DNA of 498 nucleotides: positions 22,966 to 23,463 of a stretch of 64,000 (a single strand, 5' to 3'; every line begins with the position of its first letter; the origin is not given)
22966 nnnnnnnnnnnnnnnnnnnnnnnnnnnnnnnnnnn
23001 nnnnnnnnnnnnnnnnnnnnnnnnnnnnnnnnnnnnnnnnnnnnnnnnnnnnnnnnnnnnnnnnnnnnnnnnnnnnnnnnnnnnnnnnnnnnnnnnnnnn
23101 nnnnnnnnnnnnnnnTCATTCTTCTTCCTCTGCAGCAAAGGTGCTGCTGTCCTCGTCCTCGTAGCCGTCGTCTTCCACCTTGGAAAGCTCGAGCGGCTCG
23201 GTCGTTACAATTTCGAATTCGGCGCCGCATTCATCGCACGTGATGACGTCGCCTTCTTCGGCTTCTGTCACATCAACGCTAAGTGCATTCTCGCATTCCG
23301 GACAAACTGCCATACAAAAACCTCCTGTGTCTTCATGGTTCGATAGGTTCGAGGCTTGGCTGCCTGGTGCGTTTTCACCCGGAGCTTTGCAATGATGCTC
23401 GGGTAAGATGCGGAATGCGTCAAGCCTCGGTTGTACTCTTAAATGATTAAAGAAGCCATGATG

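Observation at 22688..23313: Orphan LysW-like zinc-ribbon carrier protein with EEEE tail, translationally coupled to a Tat-signal beta-sandwich protein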

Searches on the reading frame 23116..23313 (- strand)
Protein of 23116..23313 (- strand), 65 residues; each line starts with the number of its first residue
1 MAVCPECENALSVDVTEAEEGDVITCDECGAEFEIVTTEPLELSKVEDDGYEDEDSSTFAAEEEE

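Call 3: search_protein_families(library=pfam, proteins=[window:23116-23313:-], max_evalue=1)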
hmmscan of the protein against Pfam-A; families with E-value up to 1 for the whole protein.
window:23116-23313:- (65 aa): 47 families (the best 25 are shown)
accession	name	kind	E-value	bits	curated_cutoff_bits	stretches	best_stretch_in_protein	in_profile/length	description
PF21344.3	Zn_ribbon_LysW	-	8e-11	41.8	27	1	3-47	2-45/46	Alpha-aminoadipate carrier protein LysW-like, globular domain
PF02150.21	Zn_ribbon_RPB9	-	1.2e-05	25.5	25.2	1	4-35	4-33/36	RNA polymerases M/15 Kd subunit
PF05129.18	Zn_ribbon_Elf1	-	0.0019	18.7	29.8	1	4-37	25-60/79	Transcription elongation factor Elf1 like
PF08271.17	Zn_Ribbon_TF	-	0.0023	17.9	29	1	3-34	2-30/43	TFIIB zinc-binding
PF08274.17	Zn_Ribbon_YjdM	-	0.0029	18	30.8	1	4-34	5-30/30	PhnA Zinc-Ribbon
PF23137.1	HVO_0758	-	0.0039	17.4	27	1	3-34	22-53/55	HVO_0758 mu-protein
PF18439.7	zf_UBZ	-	0.0046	17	25.6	1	24-35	3-14/32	Ubiquitin-Binding Zinc Finger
PF13248.11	Zn_ribbon_3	-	0.006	16.5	27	0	22-32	15-25/26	zinc-ribbon domain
PF13717.11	Zn_ribbon_4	-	0.0073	16.7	30.3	2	3-33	4-35/36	zinc-ribbon domain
PF24460.1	DUF7575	-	0.0077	16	28.5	0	22-33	2-13/28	Domain of unknown function (DUF7575)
PF14354.12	Lar_restr_allev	-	0.0085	16.7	28.6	1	4-37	6-39/58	Restriction alleviation protein Lar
PF24042.1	DUF7351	-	0.017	15.4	31.2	1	4-38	4-36/177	Domain of unknown function (DUF7351)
PF25206.1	DUF7836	-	0.024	14.9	26.7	1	3-33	9-40/59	Domain of unknown function (DUF7836)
PF13719.11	Zn_ribbon_5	-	0.024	14.8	29.3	1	24-39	3-18/37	zinc-ribbon domain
PF22289.1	DmmA-like_C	-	0.025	15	27.4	1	4-35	4-30/44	Dimethylamine monooxygenase subunit DmmA-like, C-terminal domain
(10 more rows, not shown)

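Call 4: search_protein_families(library=ncbifam, proteins=[window:23116-23313:-], max_evalue=1)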
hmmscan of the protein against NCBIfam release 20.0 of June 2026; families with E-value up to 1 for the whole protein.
window:23116-23313:- (65 aa): 13 families
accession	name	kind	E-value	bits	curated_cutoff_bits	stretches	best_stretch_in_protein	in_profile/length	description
TIGR01206.1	lysW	equivalog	5.4e-08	32.6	53.2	1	2-47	3-46/54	lysine biosynthesis protein LysW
NF041070.1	carrier_LysW_Arch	domain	1.4e-07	31.5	75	1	3-48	4-50/57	alpha-aminoadipate/glutamate carrier protein LysW/ArgW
NF041912.1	HVO_0758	equivalog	0.0014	18.5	70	1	3-34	22-53/55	HVO_0758 family zinc finger protein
TIGR02098.1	MJ0042_CXXC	domain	0.0015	18.2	20.9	1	24-36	3-15/38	MJ0042-type zinc finger domain-containing protein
NF033497.1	rubre_like_arch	subfamily_domain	0.002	17.8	32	1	18-33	12-26/34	rubrerythrin-like domain-containing protein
NF047912.1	ECs_2282_CxxC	subfamily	0.0035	17.2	37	1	4-33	5-37/60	ECs_2282 family putative zinc-binding protein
NF038384.1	zinc_YnfU_fam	subfamily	0.004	16.7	36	1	3-35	18-50/52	YnfU family zinc-binding protein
NF011482.0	PRK14892.1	equivalog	0.006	16.5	109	1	4-37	24-56/101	putative transcription elongation factor Elf1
NF041259.1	mono_DmmA_fam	domain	0.042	14.2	60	1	3-35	53-82/101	dimethylamine monooxygenase subunit DmmA family protein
NF038101.1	Trm112_arch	equivalog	0.054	13.7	77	1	3-35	10-46/59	methytransferase partner Trm112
TIGR02605.1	CxxC_CxxC_SSSS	subfamily_domain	0.061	13.4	31.3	0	26-36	8-18/52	FmdB family zinc ribbon protein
TIGR02443.1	TIGR02443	equivalog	0.15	12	49.45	1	2-30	10-38/59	YheV family putative zinc ribbon protein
NF041915.1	HVO_2901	equivalog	0.17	11.8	80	1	16-34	8-26/55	HVO_2901 family zinc finger protein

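Call 8: find_homologous_proteins(query=window:23116-23313:-, max_evalue=0.001)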
Query window:23116-23313:- (65 aa): 143 proteins with E <= 0.001 among 150 candidates; the best 120 are listed.
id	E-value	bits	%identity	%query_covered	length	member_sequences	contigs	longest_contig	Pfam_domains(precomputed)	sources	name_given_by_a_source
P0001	1.1e-31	125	98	100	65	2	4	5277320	PF21344.4,PF02150.22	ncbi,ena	-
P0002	6.4e-30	119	94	100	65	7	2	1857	PF21344.4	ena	-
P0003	1.3e-29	118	91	100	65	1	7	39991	PF21344.4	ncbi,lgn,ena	-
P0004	2.0e-29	118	89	100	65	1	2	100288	PF21344.4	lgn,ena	-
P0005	3.8e-29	117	89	100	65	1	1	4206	PF21344.4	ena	-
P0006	5.6e-29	116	89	100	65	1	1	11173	PF21344.4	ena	-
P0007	6.5e-29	116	89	100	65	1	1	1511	PF08274.18,PF21344.4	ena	-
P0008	3.1e-28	114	94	100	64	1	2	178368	PF21344.4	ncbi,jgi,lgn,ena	jgi:alpha-aminoadipate carrier protein LysW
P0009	5.1e-28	113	88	100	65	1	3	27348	PF21344.4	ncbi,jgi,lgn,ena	jgi:alpha-aminoadipate carrier protein LysW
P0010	8.3e-27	110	85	100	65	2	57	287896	PF21344.4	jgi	jgi:alpha-aminoadipate carrier protein LysW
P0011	4.6e-26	107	82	100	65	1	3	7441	PF21344.4,PF02150.22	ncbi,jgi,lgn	-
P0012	5.7e-26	107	83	100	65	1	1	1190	PF21344.4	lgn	-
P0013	3.5e-25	104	78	100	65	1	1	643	PF21344.4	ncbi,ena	-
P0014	5.7e-25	104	80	100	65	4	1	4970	PF21344.4,PF02150.22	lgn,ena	-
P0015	1.1e-24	103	85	100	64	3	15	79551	PF21344.4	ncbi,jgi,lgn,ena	jgi:alpha-aminoadipate carrier protein LysW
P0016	1.6e-24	102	77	100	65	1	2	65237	PF21344.4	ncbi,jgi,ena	jgi:alpha-aminoadipate carrier protein LysW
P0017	2.2e-24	102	75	100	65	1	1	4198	PF21344.4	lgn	-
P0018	3.0e-24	102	77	100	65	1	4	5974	PF21344.4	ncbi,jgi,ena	jgi:alpha-aminoadipate carrier protein LysW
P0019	5.3e-24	101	75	100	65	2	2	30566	PF21344.4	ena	-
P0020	5.3e-24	101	75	100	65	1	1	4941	PF21344.4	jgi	jgi:alpha-aminoadipate/glutamate carrier protein LysW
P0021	7.8e-24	100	78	100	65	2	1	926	PF21344.4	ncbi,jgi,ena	jgi:alpha-aminoadipate carrier protein LysW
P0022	8.9e-24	100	74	100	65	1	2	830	PF21344.4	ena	-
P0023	3.9e-23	98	74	100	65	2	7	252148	PF21344.4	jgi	jgi:alpha-aminoadipate carrier protein LysW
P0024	8.3e-23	97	74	100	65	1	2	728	PF21344.4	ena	-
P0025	1.1e-22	97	75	100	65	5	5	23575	PF21344.4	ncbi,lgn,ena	-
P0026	3.0e-19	86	69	100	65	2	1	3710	PF21344.4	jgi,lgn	jgi:alpha-aminoadipate/glutamate carrier protein LysW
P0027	3.5e-19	86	76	71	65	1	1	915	PF21344.4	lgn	-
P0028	1.3e-18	84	75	78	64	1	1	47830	PF21344.4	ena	-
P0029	3.2e-18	83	73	78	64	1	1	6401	PF21344.4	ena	-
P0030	4.3e-18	82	70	71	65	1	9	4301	PF21344.4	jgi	jgi:alpha-aminoadipate carrier protein LysW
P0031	5.0e-18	82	65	100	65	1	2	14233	PF08274.18,PF21344.4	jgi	jgi:alpha-aminoadipate carrier protein LysW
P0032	7.0e-18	82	70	71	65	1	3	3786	PF21344.4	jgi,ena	jgi:alpha-aminoadipate carrier protein LysW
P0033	7.6e-18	81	66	100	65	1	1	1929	PF21344.4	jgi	jgi:alpha-aminoadipate carrier protein LysW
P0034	8.1e-18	81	70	71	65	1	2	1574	PF21344.4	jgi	jgi:alpha-aminoadipate carrier protein LysW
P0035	8.9e-18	81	70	71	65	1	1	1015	PF21344.4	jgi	jgi:alpha-aminoadipate carrier protein LysW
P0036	1.2e-17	81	64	98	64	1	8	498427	PF21344.4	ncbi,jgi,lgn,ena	jgi:alpha-aminoadipate carrier protein LysW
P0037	1.3e-17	81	67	98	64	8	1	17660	PF21344.4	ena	-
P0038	1.4e-17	81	65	100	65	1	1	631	PF21344.4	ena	-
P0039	1.5e-17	80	65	100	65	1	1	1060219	PF21344.4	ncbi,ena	-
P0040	1.6e-17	80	67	98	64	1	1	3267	PF21344.4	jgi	jgi:alpha-aminoadipate carrier protein LysW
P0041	2.0e-17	80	66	98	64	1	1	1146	PF21344.4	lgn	-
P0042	2.2e-17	80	66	100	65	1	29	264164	PF21344.4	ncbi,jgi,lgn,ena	jgi:alpha-aminoadipate carrier protein LysW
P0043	2.4e-17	80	64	98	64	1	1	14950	PF21344.4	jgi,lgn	jgi:alpha-aminoadipate carrier protein LysW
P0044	2.9e-17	80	66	100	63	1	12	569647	PF21344.4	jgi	jgi:alpha-aminoadipate carrier protein LysW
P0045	3.1e-17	80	64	98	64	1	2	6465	PF21344.4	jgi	jgi:alpha-aminoadipate carrier protein LysW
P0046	4.1e-17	79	66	98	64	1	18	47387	PF21344.4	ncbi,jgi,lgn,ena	jgi:alpha-aminoadipate carrier protein LysW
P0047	4.3e-17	79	66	98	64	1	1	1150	PF21344.4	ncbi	-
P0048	6.5e-17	79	66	98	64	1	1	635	PF21344.4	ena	-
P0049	7.0e-17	78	70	86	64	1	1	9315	PF08274.18,PF21344.4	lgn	-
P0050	1.2e-16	78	64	98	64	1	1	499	PF21344.4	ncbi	-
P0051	1.3e-16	78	67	78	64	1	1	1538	PF21344.4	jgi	jgi:alpha-aminoadipate/glutamate carrier protein LysW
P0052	1.6e-16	77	70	71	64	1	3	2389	PF21344.4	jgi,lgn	jgi:alpha-aminoadipate carrier protein LysW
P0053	1.8e-16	77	64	98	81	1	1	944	PF21344.4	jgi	-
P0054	1.8e-16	77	61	98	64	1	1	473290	PF21344.4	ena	-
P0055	2.0e-16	77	64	98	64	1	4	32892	PF21344.4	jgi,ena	jgi:alpha-aminoadipate carrier protein LysW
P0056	2.0e-16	77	67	88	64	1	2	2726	PF08274.18,PF21344.4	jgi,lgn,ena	jgi:alpha-aminoadipate carrier protein LysW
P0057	2.3e-16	77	67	88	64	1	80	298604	PF08274.18,PF21344.4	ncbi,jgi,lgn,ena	jgi:alpha-aminoadipate carrier protein LysW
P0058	2.6e-16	77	67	71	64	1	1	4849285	PF21344.4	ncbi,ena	-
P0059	2.7e-16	77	67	78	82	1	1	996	PF21344.4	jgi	jgi:alpha-aminoadipate/glutamate carrier protein LysW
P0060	2.7e-16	77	70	71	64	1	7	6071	PF08274.18,PF21344.4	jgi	jgi:alpha-aminoadipate/glutamate carrier protein LysW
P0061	3.3e-16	76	67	71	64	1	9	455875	PF21344.4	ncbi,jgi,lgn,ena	jgi:alpha-aminoadipate/glutamate carrier protein LysW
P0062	3.4e-16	76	66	98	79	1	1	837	PF21344.4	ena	-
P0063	3.9e-16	76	67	78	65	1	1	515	PF21344.4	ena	-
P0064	5.4e-16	76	65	100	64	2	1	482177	PF21344.4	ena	-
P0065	6.5e-16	75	70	71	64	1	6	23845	PF08274.18,PF21344.4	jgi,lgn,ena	jgi:alpha-aminoadipate/glutamate carrier protein LysW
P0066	7.9e-16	75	65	71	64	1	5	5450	PF21344.4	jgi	jgi:alpha-aminoadipate carrier protein LysW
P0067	7.9e-16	75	70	71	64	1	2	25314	PF08274.18,PF21344.4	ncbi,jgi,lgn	ncbi:MAG TPA: hypothetical protein VGM27_03610 [Acidobacteriaceae bacterium]|jgi:alpha-aminoadipate 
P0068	9.0e-16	75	72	71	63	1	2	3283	PF08274.18,PF21344.4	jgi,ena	jgi:alpha-aminoadipate carrier protein LysW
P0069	9.1e-16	75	72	71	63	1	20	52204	PF08274.18,PF21344.4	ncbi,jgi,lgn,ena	jgi:alpha-aminoadipate carrier protein LysW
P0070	9.3e-16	75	65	100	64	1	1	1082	PF21344.4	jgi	jgi:alpha-aminoadipate/glutamate carrier protein LysW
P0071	9.4e-16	75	65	71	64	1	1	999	PF21344.4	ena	-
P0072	1.0e-15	75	70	71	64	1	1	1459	PF21344.4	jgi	jgi:alpha-aminoadipate/glutamate carrier protein LysW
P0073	1.2e-15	75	67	78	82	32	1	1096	PF21344.4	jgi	jgi:alpha-aminoadipate/glutamate carrier protein LysW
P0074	1.3e-15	74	72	71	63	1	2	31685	PF08274.18,PF21344.4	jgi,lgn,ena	jgi:alpha-aminoadipate/glutamate carrier protein LysW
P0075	1.4e-15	74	67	71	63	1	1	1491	PF08274.18,PF21344.4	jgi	jgi:alpha-aminoadipate/glutamate carrier protein LysW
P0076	1.6e-15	74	63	98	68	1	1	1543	PF21344.4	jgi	jgi:alpha-aminoadipate/glutamate carrier protein LysW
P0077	1.9e-15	74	72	82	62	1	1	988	PF21344.4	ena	-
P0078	2.0e-15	74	71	74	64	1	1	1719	PF21344.4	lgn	-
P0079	2.5e-15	74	70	71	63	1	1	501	PF21344.4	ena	-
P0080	3.4e-15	73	67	71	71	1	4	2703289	PF21344.4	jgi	jgi:alpha-aminoadipate/glutamate carrier protein LysW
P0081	3.6e-15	73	63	71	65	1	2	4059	PF21344.4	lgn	-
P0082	3.8e-15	73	72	82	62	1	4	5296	PF21344.4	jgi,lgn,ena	jgi:alpha-aminoadipate carrier protein LysW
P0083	4.9e-15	73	70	71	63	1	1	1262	PF08274.18,PF21344.4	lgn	-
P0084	5.1e-15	73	70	71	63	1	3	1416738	PF08274.18,PF21344.4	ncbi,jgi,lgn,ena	ncbi:MAG: hypothetical protein WA869_08310 [Alloacidobacterium sp.]|jgi:alpha-aminoadipate carrier p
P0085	5.4e-15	72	58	100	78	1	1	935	PF21344.4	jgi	jgi:alpha-aminoadipate/glutamate carrier protein LysW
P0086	5.8e-15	72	70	71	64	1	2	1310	PF21344.4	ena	-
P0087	5.8e-15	72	67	75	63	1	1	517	PF21344.4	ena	-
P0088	6.6e-15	72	70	71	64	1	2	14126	PF08274.18,PF21344.4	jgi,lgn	jgi:alpha-aminoadipate carrier protein LysW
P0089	6.8e-15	72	70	71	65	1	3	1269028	PF21344.4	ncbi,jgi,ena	jgi:alpha-aminoadipate/glutamate carrier protein LysW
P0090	7.1e-15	72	70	71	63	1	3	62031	PF08274.18,PF21344.4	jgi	jgi:alpha-aminoadipate/glutamate carrier protein LysW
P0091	8.1e-15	72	67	71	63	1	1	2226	PF21344.4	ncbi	-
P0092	8.2e-15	72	65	71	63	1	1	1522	PF21344.4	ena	-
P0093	9.0e-15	72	63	71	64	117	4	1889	PF21344.4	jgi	jgi:alpha-aminoadipate/glutamate carrier protein LysW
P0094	9.9e-15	72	70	71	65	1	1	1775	PF21344.4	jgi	jgi:alpha-aminoadipate carrier protein LysW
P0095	1.0e-14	72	70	71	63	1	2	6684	PF08274.18,PF21344.4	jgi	jgi:alpha-aminoadipate/glutamate carrier protein LysW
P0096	1.1e-14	72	67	71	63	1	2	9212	PF21344.4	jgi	jgi:alpha-aminoadipate carrier protein LysW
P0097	1.2e-14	71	65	78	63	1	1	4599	PF21344.4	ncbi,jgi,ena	jgi:alpha-aminoadipate carrier protein LysW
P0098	1.2e-14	71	70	71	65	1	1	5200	PF21344.4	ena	-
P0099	1.2e-14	71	63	71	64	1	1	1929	PF21344.4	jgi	jgi:alpha-aminoadipate/glutamate carrier protein LysW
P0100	1.3e-14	71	61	78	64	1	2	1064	PF21344.4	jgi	jgi:alpha-aminoadipate/glutamate carrier protein LysW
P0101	1.7e-14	71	70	71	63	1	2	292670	PF08274.18,PF21344.4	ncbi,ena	-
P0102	2.2e-14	71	59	91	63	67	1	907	PF08274.18,PF21344.4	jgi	jgi:alpha-aminoadipate/glutamate carrier protein LysW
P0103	2.8e-14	70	63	71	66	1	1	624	PF13719.11,PF21344.4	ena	-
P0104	3.1e-14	70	61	71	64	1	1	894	PF21344.4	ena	-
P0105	3.9e-14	70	61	78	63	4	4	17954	PF21344.4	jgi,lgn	-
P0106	4.3e-14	70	70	71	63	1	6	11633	PF08274.18,PF21344.4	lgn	-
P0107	4.8e-14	69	65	71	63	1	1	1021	PF08274.18,PF21344.4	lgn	-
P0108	5.0e-14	69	70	71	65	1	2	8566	PF21344.4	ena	-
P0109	5.1e-14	69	67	71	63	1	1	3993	PF21344.4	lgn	-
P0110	5.4e-14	69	67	71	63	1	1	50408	PF08274.18,PF21344.4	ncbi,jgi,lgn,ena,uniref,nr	ncbi:hypothetical protein [Alloacidobacterium sp.]|uniref:hypothetical protein n=1 Tax=Alloacidobact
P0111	5.6e-14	69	72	71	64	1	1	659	PF21344.4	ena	-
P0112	6.4e-14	69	58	91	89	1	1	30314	PF21344.4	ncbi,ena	-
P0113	6.6e-14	69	72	71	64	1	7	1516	PF21344.4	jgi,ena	-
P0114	6.7e-14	69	72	71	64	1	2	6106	PF21344.4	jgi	jgi:alpha-aminoadipate carrier protein LysW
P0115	8.5e-14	69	70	71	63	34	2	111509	PF08274.18,PF21344.4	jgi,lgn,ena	-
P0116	8.6e-14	69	70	71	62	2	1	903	PF21344.4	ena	-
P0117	9.8e-14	69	72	71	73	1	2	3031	PF21344.4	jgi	jgi:alpha-aminoadipate carrier protein LysW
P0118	1.1e-13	68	70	71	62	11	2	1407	PF08274.18,PF21344.4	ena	-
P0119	1.2e-13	68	67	71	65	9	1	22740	PF21344.4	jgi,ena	jgi:alpha-aminoadipate carrier protein LysW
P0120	1.3e-13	68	63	97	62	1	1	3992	PF21344.4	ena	-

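Call 10: find_encoding_contigs(protein=P0058, flank=8000, max_places=2)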
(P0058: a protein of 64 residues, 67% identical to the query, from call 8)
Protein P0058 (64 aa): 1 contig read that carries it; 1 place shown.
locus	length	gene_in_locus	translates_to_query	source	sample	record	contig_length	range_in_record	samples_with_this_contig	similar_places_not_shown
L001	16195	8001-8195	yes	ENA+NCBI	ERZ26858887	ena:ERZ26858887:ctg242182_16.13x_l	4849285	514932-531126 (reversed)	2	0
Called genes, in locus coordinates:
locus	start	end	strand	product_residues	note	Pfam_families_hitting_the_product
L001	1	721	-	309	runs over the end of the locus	PF03331:LpxC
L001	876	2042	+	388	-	PF01546:Peptidase_M20, PF07687:M20_dimer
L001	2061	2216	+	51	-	-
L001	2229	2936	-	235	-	PF02545:Maf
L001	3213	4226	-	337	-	PF16640:Big_3_5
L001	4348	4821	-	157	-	-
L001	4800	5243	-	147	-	PF04657:DMT_YdcZ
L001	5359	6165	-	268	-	PF01694:Rhomboid, PF08551:DUF1751 (weak)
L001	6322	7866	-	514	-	PF04389:Peptidase_M28, PF01546:Peptidase_M20 (weak)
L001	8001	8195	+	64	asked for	PF21344:Zn_ribbon_LysW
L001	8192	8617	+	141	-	PF13620:CarboxypepD_reg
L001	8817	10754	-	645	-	PF17092:PCB_OB (faint), PF00575:S1, PF21710:Spt6_S1 (faint), PF00575:S1, PF23459:S1_RRP5 (weak), PF00575:S1, PF23459:S1_RRP5, PF00575:S1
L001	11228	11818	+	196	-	PF11969:DcpS_C (weak), PF01230:HIT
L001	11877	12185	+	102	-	-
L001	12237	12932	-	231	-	PF00561:Abhydrolase_1 (faint), PF12695:Abhydrolase_5 (weak), PF12697:Abhydrolase_6, PF12146:Hydrolase_4 (weak)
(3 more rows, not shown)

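Call 11: find_encoding_contigs(protein=P0080, flank=8000, max_places=2)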
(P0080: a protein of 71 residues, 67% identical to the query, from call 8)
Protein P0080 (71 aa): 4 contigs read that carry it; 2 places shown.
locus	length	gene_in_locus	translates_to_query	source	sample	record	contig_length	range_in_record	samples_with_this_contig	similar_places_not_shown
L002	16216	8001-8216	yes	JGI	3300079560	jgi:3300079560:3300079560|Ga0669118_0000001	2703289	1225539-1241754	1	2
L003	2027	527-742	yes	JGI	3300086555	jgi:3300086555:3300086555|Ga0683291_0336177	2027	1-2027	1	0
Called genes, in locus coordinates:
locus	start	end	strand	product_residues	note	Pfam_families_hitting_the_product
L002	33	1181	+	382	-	PF01820:Dala_Dala_lig_N, PF02786:CPSase_L_D2, PF07478:Dala_Dala_lig_C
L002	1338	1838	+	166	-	-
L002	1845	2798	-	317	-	PF00698:Acyl_transf_1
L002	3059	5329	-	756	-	PF13185:GAF_2 (weak), PF00990:GGDEF, PF00563:EAL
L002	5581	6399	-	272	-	PF01694:Rhomboid (weak)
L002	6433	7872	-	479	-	PF04389:Peptidase_M28, PF01546:Peptidase_M20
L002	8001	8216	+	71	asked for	PF21344:Zn_ribbon_LysW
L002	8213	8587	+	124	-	PF13620:CarboxypepD_reg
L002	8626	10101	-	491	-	PF02934:GatB_N, PF02637:GatB_Yqey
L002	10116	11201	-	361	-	PF00331:Glyco_hydro_10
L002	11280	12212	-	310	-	PF00903:Glyoxalase (weak)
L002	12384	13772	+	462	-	PF04389:Peptidase_M28 (weak), PF01546:Peptidase_M20, PF07687:M20_dimer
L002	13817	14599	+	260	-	PF00106:adh_short, PF01370:Epimerase, PF08659:KR, PF23441:SDR (weak), PF13561:adh_short_C2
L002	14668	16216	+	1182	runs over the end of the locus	PF17757:UvrB_inter, PF02559:CarD_TRCF_RID, PF00270:DEAD, PF04851:ResIII, PF22590:Cas3-like_C_2 (faint), PF00271:Helicase_C, PF03461:TRCF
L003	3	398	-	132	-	?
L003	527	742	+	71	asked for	PF21344:Zn_ribbon_LysW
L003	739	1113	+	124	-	PF13620:CarboxypepD_reg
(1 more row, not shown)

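Call 12: find_encoding_contigs(protein=P0039, flank=8000, max_places=2)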
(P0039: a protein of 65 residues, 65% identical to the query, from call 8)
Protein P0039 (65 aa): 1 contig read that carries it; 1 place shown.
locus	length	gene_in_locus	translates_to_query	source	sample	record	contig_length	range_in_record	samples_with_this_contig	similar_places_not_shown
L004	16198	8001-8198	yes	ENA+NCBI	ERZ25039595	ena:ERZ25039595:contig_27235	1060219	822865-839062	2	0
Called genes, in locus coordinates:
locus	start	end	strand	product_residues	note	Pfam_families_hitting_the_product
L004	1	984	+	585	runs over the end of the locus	PF00343:Phosphorylase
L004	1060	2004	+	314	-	PF04199:Cyclase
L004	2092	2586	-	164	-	-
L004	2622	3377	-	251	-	PF07690:MFS_1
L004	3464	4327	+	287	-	PF01553:Acyltransferase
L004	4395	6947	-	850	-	PF00488:MutS_V, PF20297:MSSS, PF01713:Smr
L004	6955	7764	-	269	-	PF01694:Rhomboid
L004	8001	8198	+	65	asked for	PF21344:Zn_ribbon_LysW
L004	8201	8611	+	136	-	PF13620:CarboxypepD_reg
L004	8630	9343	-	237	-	-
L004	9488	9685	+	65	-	PF01632:Ribosomal_L35p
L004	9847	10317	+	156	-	PF00453:Ribosomal_L20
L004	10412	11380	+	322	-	PF02912:Phe_tRNA-synt_N, PF01409:tRNA-synt_2d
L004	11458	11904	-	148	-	PF00903:Glyoxalase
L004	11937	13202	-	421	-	PF00999:Na_H_Exchanger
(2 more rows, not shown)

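Call 17: find_related_loci(query=A1, collection=genome_contigs, flank=6000)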
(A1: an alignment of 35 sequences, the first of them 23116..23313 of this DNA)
Query A1 (65 aa) in genome_contigs; peptide patterns used: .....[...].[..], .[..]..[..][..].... (x = any residue, [..] = any of these).
600 stretches matched a pattern (row limit reached: there are more); 440 encode a relative of the query (tblastn E <= 1e-3); the best 80 are kept; 80 distinct loci.
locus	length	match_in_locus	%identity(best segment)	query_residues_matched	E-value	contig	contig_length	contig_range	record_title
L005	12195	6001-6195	95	1-65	8e-36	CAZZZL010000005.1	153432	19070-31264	MAG: uncultured Acetobacteraceae bacterium isolate Brown_AE.bin.2 genome assembly, contig: NODE_8_length_153432_cov_9.01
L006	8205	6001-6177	73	1-59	2e-24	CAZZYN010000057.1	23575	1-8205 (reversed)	MAG: uncultured Acetobacteraceae bacterium isolate Brown_N.bin.1 genome assembly, contig: NODE_322_length_23575_cov_7.05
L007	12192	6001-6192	63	1-64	9e-23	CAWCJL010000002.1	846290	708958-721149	MAG: uncultured Acidobacteriaceae bacterium isolate MFD09603.bin.1.1 genome assembly, contig: contig_13992, whole genome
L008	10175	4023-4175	73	1-51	3e-22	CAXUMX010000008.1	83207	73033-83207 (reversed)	MAG TPA_asm: uncultured Acidobacteriaceae bacterium isolate public_SRR14722288_metawrap_bin.1 genome assembly, contig: p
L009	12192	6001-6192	64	1-64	3e-22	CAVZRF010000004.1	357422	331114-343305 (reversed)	MAG: uncultured Acidobacteriaceae bacterium isolate MFD09671.bin.2.113 genome assembly, contig: contig_10457, whole geno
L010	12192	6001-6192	61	1-64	3e-22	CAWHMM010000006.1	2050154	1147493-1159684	MAG: uncultured Acidobacteriaceae bacterium isolate MFD09603.bin.1.316 genome assembly, contig: contig_4750, whole genom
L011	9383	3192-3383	61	1-64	7e-22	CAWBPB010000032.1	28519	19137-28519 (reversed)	MAG: uncultured Acidobacteriaceae bacterium isolate MFD09603.bin.4.564 genome assembly, contig: contig_50504, whole geno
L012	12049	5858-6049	64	1-64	2e-21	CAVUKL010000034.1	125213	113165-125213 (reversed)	MAG: uncultured Acidobacteriaceae bacterium isolate MFD01716.bin.2.19 genome assembly, contig: contig_42365, whole genom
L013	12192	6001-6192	59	1-64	3e-21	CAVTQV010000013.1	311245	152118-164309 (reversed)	MAG: uncultured Acidobacteriaceae bacterium isolate MFD09603.bin.2.105 genome assembly, contig: contig_5467, whole genom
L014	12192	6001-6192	59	1-64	2e-21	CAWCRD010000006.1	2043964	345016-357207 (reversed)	MAG: uncultured Acidobacteriaceae bacterium isolate MFD01213.bin.1.93 genome assembly, contig: contig_4116, whole genome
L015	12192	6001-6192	65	1-65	4e-21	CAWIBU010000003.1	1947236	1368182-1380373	MAG: uncultured Acidobacteriaceae bacterium isolate MFD09495.bin.1.108 genome assembly, contig: contig_155, whole genome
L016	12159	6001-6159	66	1-53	1e-20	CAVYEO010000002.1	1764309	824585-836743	MAG: uncultured Acidobacteriaceae bacterium isolate MFD09603.bin.1.5 genome assembly, contig: contig_30504, whole genome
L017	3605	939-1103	65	1-55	1e-20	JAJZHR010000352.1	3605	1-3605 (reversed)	MAG: Acidobacteria bacterium isolate LL7.bin57 NODE_42961_length_3605_cov_1.387004, whole genome shotgun sequence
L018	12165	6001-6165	69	1-55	2e-20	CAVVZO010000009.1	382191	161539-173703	MAG: uncultured Acidobacteriaceae bacterium isolate MFD04580.bin.1.48 genome assembly, contig: contig_25881, whole genom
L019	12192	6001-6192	63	1-65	4e-20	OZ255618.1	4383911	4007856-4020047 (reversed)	MAG: Acidobacteriaceae bacterium isolate aa0d03d3-4ae6-43cd-83c9-ded2843a5c1f genome assembly, chromosome: 1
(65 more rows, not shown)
